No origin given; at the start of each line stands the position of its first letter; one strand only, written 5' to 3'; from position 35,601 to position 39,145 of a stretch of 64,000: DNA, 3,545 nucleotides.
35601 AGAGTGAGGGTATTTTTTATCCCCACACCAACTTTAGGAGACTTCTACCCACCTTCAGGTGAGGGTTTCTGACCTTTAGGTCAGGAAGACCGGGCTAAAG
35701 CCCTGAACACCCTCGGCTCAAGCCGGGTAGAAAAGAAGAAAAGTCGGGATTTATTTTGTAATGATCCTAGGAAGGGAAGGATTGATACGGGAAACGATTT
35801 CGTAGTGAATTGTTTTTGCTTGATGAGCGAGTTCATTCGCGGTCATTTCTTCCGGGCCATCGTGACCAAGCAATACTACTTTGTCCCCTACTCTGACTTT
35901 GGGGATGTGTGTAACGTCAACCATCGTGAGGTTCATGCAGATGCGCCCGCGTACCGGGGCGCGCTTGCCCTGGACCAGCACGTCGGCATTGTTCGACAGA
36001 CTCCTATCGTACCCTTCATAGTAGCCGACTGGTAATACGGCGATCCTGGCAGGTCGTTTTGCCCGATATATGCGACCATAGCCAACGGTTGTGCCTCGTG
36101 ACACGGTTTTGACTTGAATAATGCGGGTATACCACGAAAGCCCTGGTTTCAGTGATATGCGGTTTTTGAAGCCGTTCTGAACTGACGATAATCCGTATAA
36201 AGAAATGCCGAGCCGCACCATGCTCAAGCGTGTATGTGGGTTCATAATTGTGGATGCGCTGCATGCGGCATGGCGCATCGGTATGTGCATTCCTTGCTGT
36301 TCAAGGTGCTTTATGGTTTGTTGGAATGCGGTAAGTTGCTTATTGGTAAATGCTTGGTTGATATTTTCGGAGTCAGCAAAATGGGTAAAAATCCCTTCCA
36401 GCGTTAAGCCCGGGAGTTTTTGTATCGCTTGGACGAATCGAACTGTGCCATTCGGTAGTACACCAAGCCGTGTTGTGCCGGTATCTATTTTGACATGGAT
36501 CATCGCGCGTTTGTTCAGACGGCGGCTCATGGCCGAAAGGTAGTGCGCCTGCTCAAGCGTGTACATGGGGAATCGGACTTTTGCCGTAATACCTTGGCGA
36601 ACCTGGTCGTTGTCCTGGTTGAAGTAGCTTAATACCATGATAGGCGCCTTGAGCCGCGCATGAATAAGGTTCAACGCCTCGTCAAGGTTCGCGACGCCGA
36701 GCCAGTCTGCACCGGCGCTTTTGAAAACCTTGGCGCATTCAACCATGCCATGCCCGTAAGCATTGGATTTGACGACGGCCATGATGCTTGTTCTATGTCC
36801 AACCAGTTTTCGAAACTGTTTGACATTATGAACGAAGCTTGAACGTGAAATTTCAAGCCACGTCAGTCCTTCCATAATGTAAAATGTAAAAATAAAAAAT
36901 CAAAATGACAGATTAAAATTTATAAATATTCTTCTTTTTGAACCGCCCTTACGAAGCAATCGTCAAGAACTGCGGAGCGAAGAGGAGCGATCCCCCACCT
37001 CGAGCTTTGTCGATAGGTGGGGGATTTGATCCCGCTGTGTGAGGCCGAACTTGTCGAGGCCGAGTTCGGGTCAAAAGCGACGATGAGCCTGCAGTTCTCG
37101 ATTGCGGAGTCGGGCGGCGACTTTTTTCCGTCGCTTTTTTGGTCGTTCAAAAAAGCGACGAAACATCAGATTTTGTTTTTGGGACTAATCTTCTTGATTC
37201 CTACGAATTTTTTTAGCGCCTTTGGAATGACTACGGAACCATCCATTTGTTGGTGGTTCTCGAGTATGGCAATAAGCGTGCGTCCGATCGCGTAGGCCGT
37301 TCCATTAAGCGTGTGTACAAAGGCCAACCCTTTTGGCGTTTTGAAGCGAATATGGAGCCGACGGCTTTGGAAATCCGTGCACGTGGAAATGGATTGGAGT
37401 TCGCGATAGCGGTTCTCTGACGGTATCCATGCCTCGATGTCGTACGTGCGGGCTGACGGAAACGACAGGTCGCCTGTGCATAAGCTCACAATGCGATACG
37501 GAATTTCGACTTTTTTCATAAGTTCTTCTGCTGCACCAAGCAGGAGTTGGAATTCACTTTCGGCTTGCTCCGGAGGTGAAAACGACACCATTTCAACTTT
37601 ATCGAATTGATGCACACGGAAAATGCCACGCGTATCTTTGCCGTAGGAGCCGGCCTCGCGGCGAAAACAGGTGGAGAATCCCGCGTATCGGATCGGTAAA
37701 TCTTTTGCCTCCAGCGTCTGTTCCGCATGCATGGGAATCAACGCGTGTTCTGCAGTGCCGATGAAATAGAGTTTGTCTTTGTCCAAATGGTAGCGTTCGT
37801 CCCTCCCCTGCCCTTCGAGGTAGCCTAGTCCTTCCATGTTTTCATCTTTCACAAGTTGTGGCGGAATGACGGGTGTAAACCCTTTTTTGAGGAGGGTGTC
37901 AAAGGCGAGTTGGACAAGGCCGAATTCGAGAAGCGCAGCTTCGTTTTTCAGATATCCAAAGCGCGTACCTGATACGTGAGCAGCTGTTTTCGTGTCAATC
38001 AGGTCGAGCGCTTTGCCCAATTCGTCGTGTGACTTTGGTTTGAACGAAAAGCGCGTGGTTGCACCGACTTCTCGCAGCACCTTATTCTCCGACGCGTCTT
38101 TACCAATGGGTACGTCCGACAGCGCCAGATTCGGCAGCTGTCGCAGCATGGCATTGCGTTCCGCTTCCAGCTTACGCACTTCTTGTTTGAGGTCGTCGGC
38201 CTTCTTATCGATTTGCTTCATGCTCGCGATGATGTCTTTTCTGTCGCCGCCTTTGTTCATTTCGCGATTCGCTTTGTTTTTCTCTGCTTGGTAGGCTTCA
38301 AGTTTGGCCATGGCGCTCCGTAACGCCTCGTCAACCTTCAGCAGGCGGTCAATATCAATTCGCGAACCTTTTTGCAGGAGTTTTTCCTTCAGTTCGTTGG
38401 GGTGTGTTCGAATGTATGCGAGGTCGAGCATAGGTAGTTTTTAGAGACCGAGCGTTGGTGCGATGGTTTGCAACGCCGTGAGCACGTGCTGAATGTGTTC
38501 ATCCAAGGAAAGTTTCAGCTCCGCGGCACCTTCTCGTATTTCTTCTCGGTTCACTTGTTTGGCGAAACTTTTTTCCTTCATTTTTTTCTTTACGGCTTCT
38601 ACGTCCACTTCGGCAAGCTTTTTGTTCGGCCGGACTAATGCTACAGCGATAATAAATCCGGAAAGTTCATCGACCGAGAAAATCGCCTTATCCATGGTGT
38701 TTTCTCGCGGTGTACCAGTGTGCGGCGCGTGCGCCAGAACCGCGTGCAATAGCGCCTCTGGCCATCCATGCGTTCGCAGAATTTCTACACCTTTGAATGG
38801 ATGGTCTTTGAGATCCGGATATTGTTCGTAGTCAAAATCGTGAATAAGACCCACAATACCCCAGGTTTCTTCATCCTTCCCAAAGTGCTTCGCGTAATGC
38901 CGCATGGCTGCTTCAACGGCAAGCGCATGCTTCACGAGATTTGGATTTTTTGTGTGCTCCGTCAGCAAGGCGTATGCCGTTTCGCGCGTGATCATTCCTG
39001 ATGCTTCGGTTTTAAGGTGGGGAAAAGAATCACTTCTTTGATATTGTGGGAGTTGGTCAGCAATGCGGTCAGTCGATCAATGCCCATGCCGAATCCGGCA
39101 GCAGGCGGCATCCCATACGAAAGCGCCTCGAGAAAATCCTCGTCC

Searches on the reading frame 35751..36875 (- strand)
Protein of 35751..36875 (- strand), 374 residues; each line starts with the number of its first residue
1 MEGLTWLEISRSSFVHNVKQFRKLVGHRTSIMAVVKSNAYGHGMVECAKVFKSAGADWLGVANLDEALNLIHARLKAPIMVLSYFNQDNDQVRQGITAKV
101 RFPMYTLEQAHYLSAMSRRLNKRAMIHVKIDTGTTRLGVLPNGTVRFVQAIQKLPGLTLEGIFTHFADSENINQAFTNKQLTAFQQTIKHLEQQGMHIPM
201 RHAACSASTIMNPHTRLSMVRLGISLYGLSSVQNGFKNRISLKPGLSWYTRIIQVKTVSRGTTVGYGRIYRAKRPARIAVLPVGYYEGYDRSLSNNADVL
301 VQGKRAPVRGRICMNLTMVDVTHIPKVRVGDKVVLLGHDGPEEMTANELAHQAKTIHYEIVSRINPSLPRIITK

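Call 14: find_encoding_contigs(protein=window:35751-36875:-, flank=6000, max_places=10)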
Protein window:35751-36875:- (374 aa): 1 contig read that carries it; 1 place shown.
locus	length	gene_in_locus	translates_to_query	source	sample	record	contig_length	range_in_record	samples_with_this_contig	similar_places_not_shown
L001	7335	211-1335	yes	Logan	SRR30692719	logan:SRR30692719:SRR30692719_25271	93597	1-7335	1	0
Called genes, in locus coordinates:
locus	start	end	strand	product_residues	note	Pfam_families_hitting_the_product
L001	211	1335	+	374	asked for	PF01168:Ala_racemase_N, PF00842:Ala_racemase_C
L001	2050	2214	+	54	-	-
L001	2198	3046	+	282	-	PF08478:POTRA_1 (weak)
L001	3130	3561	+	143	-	-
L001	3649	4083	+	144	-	-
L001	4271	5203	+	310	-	PF02899:Phage_int_SAM_1, PF13495:Phage_int_SAM_4 (weak), PF00589:Phage_integrase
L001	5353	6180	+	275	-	-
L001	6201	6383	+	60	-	-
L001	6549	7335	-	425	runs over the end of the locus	PF01551:Peptidase_M23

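Call 22: find_homologous_proteins(query=window:35751-36875:-, max_evalue=1e-60)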
Query window:35751-36875:- (374 aa): 4897 proteins with E <= 1e-60 among 8000 candidates; the best 120 are listed.
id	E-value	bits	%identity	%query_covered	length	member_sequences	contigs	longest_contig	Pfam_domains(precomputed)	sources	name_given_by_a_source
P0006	4.2e-248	840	100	100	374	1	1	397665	PF00842.28,PF01168.27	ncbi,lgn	-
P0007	3.6e-144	498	58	99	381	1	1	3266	PF00842.28,PF01168.27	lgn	-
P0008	1.1e-140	487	57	99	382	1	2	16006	PF00842.28,PF01168.27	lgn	-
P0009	4.0e-140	485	57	99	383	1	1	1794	PF00842.28,PF01168.27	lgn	-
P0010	4.8e-140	485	57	98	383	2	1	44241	PF00842.28,PF01168.27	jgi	-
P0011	8.0e-139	481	56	99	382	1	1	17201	PF00842.28,PF01168.27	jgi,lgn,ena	-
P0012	2.6e-130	453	54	98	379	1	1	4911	PF00842.28,PF01168.27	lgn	-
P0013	3.8e-128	446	53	98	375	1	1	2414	PF00842.28,PF01168.27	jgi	jgi:alanine racemase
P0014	1.1e-126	441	54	99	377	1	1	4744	PF00842.28,PF01168.27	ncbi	-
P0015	2.4e-126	440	53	98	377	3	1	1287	PF00842.28,PF01168.27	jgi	-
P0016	9.2e-126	438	53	98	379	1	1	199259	PF00842.28,PF01168.27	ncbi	-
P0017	1.3e-125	437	52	99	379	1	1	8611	PF00842.28,PF01168.27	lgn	-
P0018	4.4e-125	436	52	98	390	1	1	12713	PF00842.28,PF01168.27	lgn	-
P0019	4.6e-124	432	54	98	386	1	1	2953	PF00842.28,PF01168.27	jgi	jgi:alanine racemase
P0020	3.0e-123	430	52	99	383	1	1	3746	PF00842.28,PF01168.27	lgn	-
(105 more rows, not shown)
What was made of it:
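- The Alr 90% cluster has a single member and the nearest Alr is 58% identical (call 22).
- Tried and rejected: The Alr 90% cluster has a single member and the next Alr is 58% identical (call 22).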

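Call 24: find_encoding_contigs(protein=P0010, flank=8000, max_places=3)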
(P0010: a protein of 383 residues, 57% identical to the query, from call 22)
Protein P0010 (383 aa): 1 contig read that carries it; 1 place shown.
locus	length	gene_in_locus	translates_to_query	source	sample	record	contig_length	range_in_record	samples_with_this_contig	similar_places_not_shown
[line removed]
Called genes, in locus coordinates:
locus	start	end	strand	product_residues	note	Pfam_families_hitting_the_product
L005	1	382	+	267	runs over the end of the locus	PF04085:MreC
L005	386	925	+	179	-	-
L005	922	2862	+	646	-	PF03717:PBP_dimer, PF00905:Transpeptidase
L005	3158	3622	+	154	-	PF03449:GreA_GreB_N, PF01272:GreA_GreB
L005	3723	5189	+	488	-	PF01336:tRNA_anti-codon, PF00152:tRNA-synt_2, PF01409:tRNA-synt_2d (faint)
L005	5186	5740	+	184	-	PF01966:HD (weak)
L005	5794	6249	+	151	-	PF02308:MgtC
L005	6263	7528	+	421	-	PF02403:Seryl_tRNA_N, PF00587:tRNA-synt_2b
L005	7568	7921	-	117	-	-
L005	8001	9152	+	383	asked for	PF01168:Ala_racemase_N, PF00842:Ala_racemase_C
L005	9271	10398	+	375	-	PF01820:Dala_Dala_lig_N, PF02786:CPSase_L_D2, PF02222:ATP-grasp, PF07478:Dala_Dala_lig_C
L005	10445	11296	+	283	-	-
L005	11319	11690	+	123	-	PF01592:NifU_N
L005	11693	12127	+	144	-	-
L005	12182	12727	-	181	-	-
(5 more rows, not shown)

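Call 25: find_encoding_contigs(protein=P0008, flank=8000, max_places=3)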
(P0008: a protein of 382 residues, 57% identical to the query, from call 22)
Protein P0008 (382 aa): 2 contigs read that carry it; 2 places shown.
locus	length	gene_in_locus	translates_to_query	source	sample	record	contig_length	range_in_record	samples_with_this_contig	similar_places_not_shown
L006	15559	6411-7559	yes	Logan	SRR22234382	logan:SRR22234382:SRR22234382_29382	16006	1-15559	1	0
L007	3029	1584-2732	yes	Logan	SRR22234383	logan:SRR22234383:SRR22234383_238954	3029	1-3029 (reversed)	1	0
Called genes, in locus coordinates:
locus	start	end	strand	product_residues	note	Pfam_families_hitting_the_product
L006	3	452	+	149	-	?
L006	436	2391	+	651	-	PF03717:PBP_dimer, PF00905:Transpeptidase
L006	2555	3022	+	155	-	PF03449:GreA_GreB_N, PF01272:GreA_GreB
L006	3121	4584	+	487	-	PF01409:tRNA-synt_2d (faint), PF01336:tRNA_anti-codon, PF00152:tRNA-synt_2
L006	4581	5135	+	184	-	-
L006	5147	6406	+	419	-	PF02403:Seryl_tRNA_N, PF00587:tRNA-synt_2b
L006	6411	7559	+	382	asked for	PF01168:Ala_racemase_N, PF00842:Ala_racemase_C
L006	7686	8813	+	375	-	PF01820:Dala_Dala_lig_N, PF02786:CPSase_L_D2, PF02222:ATP-grasp, PF07478:Dala_Dala_lig_C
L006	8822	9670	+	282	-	-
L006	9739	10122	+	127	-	PF01592:NifU_N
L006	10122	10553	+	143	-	-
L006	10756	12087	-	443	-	PF27881:CRWN_N (weak), PF01551:Peptidase_M23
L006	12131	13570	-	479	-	PF00749:tRNA-synt_1c, PF19269:Anticodon_2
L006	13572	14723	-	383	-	PF01490:Aa_trans, PF03222:Trp_Tyr_perm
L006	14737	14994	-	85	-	PF03144:GTP_EFTU_D2 (weak)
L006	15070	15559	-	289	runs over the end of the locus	PF01256:Carb_kinase, PF02110:HK (weak)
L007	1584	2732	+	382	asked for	PF01168:Ala_racemase_N, PF00842:Ala_racemase_C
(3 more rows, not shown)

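Call 26: find_encoding_contigs(protein=P0011, flank=8000, max_places=3)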
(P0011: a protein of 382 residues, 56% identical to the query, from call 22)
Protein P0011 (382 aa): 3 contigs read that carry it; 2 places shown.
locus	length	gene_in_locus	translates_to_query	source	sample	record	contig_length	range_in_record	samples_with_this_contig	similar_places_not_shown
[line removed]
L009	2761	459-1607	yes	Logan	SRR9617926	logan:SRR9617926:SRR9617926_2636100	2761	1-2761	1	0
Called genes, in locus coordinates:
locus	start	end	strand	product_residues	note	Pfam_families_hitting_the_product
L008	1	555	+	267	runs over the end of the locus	PF04085:MreC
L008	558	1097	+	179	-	-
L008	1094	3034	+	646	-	PF03717:PBP_dimer, PF00905:Transpeptidase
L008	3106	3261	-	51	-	-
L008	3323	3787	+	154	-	PF03449:GreA_GreB_N, PF01272:GreA_GreB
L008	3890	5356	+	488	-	PF01336:tRNA_anti-codon, PF00152:tRNA-synt_2, PF01409:tRNA-synt_2d (weak)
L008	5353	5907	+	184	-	-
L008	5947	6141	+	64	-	-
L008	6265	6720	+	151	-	PF02308:MgtC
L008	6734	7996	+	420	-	PF02403:Seryl_tRNA_N, PF00587:tRNA-synt_2b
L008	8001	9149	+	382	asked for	PF01168:Ala_racemase_N, PF00842:Ala_racemase_C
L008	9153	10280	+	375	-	PF01820:Dala_Dala_lig_N, PF02786:CPSase_L_D2, PF02222:ATP-grasp, PF07478:Dala_Dala_lig_C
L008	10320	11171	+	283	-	-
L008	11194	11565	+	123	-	PF01592:NifU_N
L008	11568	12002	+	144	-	-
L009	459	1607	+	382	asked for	PF01168:Ala_racemase_N, PF00842:Ala_racemase_C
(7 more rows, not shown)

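Call 50: find_homologous_proteins(query=L006:7686-8813:+, max_evalue=1e-80)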
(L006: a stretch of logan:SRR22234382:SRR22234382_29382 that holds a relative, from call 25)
Query L006:7686-8813:+ (375 aa): 7948 proteins with E <= 1e-80 among 8000 candidates; the best 120 are listed.
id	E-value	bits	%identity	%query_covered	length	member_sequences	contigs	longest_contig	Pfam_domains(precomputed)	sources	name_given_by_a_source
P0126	1.2e-245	832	100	100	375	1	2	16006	PF01820.28,PF02786.23,PF02222.28,PF07478.19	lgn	-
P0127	7.2e-223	757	90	100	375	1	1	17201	PF01820.28,PF02786.23,PF02222.28,PF07478.19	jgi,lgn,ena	-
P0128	8.5e-222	754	89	100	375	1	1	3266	PF01820.28,PF02786.23,PF02222.28,PF07478.19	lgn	-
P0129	6.1e-221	751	88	100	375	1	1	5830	PF01820.28,PF02786.23,PF02222.28,PF07478.19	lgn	-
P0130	9.3e-214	727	86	100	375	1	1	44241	PF01820.28,PF02786.23,PF02222.28,PF07478.19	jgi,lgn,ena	-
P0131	4.9e-199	679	80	100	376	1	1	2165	PF01820.28,PF02786.23,PF02222.28,PF07478.19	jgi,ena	-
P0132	3.8e-155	534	64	99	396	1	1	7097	PF01820.28,PF02786.23,PF02222.28,PF07478.19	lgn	-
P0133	4.2e-153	528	64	99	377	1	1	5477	PF01820.28,PF02786.23,PF02222.28,PF07478.19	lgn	-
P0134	1.9e-152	526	64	99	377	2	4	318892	PF01820.28,PF02786.23,PF02222.28,PF07478.19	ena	-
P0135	3.6e-152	525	63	99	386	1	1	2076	PF01820.28,PF02786.23,PF02222.28,PF07478.19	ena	-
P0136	1.8e-151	522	62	100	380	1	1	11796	PF01820.28,PF02786.23,PF02222.28,PF07478.19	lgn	-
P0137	2.5e-151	522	63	99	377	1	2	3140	PF01820.28,PF02786.23,PF02222.28,PF07478.19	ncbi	-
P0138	2.6e-151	522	62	99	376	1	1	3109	PF01820.28,PF02786.23,PF02222.28,PF07478.19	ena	-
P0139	3.1e-151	522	61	99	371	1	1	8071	PF01820.28,PF02786.23,PF02222.28,PF07478.19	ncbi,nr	ncbi:MAG: D-alanine--D-alanine ligase [Ignavibacteriales bacterium]|nr:D-alanine--D-alanine ligase [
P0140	3.3e-151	521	63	99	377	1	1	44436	PF01820.28,PF02786.23,PF02222.28,PF07478.19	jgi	jgi:D-alanine-D-alanine ligase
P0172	1.3e-148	513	61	99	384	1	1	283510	PF01820.28,PF02786.23,PF02222.28,PF07478.19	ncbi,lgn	-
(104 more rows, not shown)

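Call 51: find_encoding_contigs(protein=P0172, flank=4000, max_places=3)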
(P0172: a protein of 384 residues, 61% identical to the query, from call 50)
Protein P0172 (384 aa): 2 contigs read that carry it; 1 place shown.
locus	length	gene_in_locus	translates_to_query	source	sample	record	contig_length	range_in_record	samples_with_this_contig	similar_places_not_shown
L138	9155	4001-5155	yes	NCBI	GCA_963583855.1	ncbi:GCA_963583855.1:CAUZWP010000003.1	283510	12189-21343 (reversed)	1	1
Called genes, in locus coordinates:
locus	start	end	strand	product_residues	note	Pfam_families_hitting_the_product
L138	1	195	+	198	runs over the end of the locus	PF00578:AhpC-TSA, PF08534:Redoxin, PF13905:Thioredoxin_8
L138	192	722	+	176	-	PF08534:Redoxin, PF00578:AhpC-TSA, PF00085:Thioredoxin, PF13905:Thioredoxin_8 (weak)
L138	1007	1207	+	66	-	PF10049:DUF2283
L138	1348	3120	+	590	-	PF02574:S-methyl_trans, PF02219:MTHFR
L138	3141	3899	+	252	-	PF00596:Aldolase_II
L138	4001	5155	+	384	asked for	PF01820:Dala_Dala_lig_N, PF02222:ATP-grasp (weak), PF02786:CPSase_L_D2, PF07478:Dala_Dala_lig_C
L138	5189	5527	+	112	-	PF04977:DivIC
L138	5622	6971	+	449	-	PF05496:RuvB_N, PF00158:Sigma54_activat (faint), PF01078:Mg_chelatase (faint), PF13173:AAA_14, PF00004:AAA, PF07728:AAA_5 (weak), PF16193:AAA_assoc_2, PF12002:MgsA_C, +1 more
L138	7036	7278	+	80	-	PF04255:DUF433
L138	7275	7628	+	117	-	PF18480:DUF5615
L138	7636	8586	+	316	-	PF00480:ROK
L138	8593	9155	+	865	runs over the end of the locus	PF19838:LptD_2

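Call 61: search_protein_families(library=pfam, proteins=[window:35751-36875:-], max_evalue=0.001)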
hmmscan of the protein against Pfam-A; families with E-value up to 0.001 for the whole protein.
window:35751-36875:- (374 aa): 2 families
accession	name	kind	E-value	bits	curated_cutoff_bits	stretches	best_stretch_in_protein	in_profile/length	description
PF01168.26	Ala_racemase_N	-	4.5e-63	213.3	24.1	1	9-230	1-219/220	Alanine racemase, N-terminal domain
PF00842.27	Ala_racemase_C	-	3.3e-46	156.4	25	1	246-371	2-126/127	Alanine racemase, C-terminal domain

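Call 76: find_encoding_contigs(protein=P0007, flank=4000, max_places=2)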
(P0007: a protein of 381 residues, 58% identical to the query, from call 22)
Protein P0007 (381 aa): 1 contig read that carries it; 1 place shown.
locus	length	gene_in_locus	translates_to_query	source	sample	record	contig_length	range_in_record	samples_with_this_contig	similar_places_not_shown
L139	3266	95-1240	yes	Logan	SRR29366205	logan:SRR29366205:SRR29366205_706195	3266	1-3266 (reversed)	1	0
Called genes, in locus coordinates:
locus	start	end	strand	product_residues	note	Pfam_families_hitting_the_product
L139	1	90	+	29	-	?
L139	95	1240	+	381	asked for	PF01168:Ala_racemase_N, PF00842:Ala_racemase_C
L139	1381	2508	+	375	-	PF01820:Dala_Dala_lig_N, PF02786:CPSase_L_D2, PF02222:ATP-grasp, PF07478:Dala_Dala_lig_C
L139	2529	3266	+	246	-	?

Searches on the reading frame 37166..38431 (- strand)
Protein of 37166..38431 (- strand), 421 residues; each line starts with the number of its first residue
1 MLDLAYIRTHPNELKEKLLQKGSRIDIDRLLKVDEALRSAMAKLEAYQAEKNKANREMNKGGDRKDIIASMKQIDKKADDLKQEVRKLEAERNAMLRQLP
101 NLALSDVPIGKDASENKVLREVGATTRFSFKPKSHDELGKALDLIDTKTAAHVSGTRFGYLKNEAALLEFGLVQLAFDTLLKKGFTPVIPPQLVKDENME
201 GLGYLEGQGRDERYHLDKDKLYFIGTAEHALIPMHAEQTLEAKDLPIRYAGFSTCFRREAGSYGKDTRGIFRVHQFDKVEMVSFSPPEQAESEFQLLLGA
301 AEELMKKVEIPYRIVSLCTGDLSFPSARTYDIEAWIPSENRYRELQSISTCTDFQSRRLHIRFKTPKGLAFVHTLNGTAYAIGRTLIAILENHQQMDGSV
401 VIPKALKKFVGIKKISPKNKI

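Call 61: search_protein_families(library=pfam, proteins=[window:37166-38431:-], max_evalue=0.001)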
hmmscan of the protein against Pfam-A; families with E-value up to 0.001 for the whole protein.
window:37166-38431:- (421 aa): 2 families
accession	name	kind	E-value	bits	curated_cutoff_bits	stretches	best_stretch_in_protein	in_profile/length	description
PF00587.30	tRNA-synt_2b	-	1.3e-37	130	29.3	1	218-393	8-179/179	tRNA synthetase class II core domain (G, H, P, S and T)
PF02403.27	Seryl_tRNA_N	-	4.7e-18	65.8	28.2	1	1-102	1-107/108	Seryl-tRNA synthetase N-terminal domain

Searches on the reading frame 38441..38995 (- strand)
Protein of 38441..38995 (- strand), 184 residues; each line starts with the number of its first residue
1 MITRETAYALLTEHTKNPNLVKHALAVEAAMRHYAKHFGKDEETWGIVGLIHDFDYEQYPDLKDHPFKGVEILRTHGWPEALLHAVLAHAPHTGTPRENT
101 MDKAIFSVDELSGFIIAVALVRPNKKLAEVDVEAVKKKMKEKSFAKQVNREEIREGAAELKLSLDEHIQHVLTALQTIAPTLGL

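Call 61: search_protein_families(library=pfam, proteins=[window:38441-38995:-], max_evalue=0.001)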
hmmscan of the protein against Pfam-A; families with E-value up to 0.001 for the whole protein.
window:38441-38995:- (184 aa): 1 family
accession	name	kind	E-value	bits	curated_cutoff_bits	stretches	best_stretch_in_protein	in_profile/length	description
PF01966.28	HD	-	5.5e-07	30.3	22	1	22-94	3-90/116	HD domain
